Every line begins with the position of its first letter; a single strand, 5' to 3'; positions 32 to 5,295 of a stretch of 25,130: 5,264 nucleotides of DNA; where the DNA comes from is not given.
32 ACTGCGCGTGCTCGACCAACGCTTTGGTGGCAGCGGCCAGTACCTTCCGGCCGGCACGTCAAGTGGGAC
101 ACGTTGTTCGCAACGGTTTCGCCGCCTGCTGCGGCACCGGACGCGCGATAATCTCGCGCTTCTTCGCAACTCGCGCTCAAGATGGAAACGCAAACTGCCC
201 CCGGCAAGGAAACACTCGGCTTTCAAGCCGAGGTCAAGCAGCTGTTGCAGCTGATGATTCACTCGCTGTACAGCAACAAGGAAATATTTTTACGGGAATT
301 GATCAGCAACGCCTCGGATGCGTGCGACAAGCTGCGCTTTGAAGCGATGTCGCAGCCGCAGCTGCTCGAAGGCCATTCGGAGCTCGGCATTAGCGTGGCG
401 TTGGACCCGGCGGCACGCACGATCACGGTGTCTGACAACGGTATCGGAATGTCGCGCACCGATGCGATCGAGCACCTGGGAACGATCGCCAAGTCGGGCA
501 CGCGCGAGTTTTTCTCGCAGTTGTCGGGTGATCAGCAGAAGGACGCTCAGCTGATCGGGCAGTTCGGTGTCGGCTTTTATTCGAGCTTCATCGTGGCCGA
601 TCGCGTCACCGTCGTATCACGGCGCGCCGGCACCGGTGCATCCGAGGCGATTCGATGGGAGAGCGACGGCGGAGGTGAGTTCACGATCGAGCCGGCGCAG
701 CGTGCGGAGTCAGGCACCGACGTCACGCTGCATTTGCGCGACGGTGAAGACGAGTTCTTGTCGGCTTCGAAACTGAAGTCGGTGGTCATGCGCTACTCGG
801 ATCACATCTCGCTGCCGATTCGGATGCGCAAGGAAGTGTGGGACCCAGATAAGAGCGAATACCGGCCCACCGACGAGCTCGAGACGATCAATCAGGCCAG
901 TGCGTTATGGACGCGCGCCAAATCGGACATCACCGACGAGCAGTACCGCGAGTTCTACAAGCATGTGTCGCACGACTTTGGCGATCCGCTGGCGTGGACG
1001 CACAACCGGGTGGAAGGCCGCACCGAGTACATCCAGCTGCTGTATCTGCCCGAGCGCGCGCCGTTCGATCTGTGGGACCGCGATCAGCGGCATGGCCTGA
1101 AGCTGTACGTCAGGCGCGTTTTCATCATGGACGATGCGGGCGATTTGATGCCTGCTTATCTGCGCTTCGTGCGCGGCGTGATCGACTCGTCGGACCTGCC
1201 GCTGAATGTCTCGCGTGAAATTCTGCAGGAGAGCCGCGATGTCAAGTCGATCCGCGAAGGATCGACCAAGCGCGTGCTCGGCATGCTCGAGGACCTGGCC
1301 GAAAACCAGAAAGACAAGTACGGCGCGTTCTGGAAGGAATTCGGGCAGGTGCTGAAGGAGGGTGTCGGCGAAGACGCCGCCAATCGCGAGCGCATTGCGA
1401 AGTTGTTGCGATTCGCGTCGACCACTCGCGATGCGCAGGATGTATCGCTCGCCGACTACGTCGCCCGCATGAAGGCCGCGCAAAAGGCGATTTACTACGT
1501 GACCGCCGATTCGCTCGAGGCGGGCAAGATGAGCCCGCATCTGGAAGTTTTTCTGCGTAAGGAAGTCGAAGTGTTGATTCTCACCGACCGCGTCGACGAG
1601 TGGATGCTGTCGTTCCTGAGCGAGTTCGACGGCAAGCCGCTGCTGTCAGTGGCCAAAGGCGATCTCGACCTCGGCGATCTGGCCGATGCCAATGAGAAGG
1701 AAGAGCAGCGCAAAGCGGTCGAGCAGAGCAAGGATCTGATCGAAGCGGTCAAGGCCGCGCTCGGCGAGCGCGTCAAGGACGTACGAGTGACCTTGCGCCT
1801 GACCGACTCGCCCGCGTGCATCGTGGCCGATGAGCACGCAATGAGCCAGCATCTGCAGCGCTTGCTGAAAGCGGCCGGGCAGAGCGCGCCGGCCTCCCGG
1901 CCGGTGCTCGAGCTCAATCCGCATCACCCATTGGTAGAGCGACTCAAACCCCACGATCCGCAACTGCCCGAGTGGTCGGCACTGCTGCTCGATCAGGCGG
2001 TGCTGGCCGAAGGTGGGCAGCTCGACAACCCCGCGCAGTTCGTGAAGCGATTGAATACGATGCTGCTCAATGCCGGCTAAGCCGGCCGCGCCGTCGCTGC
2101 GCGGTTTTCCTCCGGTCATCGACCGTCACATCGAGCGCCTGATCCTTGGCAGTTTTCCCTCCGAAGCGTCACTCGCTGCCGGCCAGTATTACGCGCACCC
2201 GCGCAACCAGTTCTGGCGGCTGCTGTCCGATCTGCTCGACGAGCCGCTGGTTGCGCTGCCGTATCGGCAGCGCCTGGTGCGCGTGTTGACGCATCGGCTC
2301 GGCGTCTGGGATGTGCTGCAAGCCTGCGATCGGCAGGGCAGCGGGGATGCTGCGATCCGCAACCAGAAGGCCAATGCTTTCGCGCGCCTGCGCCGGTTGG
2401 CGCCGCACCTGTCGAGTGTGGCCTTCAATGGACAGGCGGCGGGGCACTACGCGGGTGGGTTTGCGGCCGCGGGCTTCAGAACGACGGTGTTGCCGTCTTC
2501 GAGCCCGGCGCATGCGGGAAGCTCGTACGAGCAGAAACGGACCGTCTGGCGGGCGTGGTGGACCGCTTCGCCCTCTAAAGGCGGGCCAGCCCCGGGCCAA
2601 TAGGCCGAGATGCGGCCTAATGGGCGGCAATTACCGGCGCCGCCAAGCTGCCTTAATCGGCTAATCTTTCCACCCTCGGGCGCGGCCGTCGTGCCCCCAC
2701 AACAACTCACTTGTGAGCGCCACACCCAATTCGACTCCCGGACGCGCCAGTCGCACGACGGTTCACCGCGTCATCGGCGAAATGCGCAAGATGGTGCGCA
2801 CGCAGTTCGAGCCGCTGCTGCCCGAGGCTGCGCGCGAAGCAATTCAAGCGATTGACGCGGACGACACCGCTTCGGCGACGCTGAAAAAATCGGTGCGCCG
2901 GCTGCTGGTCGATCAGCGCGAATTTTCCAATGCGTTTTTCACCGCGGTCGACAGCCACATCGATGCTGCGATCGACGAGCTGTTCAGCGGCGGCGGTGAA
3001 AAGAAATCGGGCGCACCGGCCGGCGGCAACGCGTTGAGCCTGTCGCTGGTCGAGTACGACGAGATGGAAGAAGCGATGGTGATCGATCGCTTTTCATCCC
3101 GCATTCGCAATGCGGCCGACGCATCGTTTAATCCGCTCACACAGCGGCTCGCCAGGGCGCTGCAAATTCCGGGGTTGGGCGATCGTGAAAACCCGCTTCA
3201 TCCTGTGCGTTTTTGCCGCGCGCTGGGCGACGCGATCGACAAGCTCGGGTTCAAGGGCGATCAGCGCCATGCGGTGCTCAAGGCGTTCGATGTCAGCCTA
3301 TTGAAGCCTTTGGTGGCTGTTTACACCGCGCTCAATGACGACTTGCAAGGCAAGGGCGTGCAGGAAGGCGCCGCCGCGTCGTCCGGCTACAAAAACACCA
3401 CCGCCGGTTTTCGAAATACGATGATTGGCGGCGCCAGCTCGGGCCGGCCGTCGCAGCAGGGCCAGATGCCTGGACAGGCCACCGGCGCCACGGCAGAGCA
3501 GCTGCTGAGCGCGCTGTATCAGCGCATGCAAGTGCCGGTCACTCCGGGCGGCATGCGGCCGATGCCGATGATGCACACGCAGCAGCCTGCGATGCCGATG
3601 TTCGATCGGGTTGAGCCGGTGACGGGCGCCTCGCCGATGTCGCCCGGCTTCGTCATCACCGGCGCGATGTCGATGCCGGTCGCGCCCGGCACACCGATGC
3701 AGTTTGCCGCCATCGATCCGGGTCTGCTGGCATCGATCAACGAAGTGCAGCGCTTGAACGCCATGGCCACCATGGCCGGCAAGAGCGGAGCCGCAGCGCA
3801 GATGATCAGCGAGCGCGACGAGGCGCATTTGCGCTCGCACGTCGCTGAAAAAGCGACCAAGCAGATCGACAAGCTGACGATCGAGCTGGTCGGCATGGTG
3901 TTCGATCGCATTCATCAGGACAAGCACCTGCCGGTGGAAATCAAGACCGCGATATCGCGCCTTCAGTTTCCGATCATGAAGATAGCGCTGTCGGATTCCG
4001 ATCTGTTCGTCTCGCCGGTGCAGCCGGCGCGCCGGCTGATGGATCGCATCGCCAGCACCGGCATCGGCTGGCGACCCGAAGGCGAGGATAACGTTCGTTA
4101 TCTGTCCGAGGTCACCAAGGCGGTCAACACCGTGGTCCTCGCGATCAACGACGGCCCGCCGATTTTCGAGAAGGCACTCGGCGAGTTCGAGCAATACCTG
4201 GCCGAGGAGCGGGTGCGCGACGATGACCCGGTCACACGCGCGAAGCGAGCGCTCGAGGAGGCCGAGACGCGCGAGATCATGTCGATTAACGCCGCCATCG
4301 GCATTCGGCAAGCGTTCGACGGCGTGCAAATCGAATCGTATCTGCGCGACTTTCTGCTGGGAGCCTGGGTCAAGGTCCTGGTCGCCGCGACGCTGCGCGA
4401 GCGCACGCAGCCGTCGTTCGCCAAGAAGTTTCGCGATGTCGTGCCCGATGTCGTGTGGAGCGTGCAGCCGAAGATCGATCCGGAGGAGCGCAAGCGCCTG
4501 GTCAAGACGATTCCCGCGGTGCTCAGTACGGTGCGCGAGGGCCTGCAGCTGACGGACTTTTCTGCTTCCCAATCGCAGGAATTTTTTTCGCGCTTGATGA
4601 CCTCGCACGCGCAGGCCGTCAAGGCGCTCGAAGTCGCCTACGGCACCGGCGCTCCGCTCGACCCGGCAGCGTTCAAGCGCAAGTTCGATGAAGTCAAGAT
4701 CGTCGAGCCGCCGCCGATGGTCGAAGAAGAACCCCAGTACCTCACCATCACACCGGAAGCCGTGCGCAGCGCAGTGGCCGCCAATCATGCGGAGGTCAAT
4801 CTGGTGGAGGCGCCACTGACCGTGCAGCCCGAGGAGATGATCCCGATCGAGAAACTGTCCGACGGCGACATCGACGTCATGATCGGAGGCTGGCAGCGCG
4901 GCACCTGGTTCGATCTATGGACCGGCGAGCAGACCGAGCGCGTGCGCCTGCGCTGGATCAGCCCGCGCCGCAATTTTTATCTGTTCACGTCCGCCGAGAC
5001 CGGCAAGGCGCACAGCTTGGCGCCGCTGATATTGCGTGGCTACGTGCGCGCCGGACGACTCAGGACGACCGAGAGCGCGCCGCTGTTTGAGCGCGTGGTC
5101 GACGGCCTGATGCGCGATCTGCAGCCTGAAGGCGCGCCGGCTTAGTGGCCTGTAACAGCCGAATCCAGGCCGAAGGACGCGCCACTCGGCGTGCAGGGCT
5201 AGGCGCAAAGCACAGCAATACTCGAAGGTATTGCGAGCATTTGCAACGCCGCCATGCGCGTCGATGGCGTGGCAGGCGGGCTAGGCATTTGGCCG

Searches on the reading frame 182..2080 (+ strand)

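Call 85: search_protein_families(library=pfam, proteins=[window:182-2080:+], max_evalue=0.00001)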
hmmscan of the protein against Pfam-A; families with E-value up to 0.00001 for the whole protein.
window:182-2080:+ (632 aa): 3 families
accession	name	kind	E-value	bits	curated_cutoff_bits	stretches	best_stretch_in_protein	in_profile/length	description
PF00183.23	HSP90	-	7e-130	434.8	24.4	1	226-629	72-487/518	Hsp90 protein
PF13589.12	HATPase_c_3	-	3.4e-10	40.5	25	1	35-160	5-106/137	Histidine kinase-, DNA gyrase B-, and HSP90-like ATPase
PF02518.31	HATPase_c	-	8e-06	26.7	26.4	0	34-186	3-108/111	Histidine kinase-, DNA gyrase B-, and HSP90-like ATPase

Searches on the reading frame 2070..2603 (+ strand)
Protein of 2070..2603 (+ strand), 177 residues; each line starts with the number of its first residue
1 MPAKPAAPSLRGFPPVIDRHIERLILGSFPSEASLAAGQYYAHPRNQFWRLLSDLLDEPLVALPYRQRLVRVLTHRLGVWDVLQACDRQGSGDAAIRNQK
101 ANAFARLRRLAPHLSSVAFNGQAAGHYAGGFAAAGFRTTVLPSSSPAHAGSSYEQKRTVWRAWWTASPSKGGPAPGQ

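Call 85: search_protein_families(library=pfam, proteins=[window:2070-2603:+], max_evalue=0.00001)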
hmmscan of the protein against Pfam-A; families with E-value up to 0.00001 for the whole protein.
window:2070-2603:+ (177 aa): 1 family
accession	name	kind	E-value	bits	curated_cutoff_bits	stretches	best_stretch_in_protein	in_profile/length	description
PF03167.25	UDG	-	2e-07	31.6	24.3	1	15-161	2-138/141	Uracil DNA glycosylase superfamily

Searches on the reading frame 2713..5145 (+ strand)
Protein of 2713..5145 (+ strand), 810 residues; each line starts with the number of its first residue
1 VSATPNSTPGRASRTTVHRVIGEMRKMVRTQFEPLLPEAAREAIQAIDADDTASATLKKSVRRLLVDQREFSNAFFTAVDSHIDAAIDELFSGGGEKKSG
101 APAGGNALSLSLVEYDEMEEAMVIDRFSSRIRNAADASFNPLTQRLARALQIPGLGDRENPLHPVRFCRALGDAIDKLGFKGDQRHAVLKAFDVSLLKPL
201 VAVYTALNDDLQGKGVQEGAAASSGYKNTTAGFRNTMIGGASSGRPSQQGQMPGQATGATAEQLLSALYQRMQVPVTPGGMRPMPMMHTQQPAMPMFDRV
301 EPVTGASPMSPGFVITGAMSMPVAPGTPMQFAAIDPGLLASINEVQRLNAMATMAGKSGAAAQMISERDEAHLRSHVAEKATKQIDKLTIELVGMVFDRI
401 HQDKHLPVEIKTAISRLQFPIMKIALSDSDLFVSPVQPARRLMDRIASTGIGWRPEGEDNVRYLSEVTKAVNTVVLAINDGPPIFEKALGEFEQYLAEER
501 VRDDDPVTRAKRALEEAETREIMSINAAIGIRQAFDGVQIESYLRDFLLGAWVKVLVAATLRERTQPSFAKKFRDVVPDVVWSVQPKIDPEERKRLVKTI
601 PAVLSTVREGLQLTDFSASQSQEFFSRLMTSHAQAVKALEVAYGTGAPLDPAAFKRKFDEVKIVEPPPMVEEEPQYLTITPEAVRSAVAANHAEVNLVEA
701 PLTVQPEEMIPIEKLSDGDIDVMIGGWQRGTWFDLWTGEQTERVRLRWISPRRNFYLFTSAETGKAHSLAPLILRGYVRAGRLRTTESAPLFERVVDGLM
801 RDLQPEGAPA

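Call 85: search_protein_families(library=pfam, proteins=[window:2713-5145:+], max_evalue=0.00001)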
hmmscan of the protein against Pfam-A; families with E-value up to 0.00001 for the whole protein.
window:2713-5145:+ (810 aa): 1 family
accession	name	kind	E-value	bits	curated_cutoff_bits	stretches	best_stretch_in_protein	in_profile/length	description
PF07793.16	DUF1631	-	5.7e-114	382.6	33.7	1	14-803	3-741/741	Protein of unknown function (DUF1631)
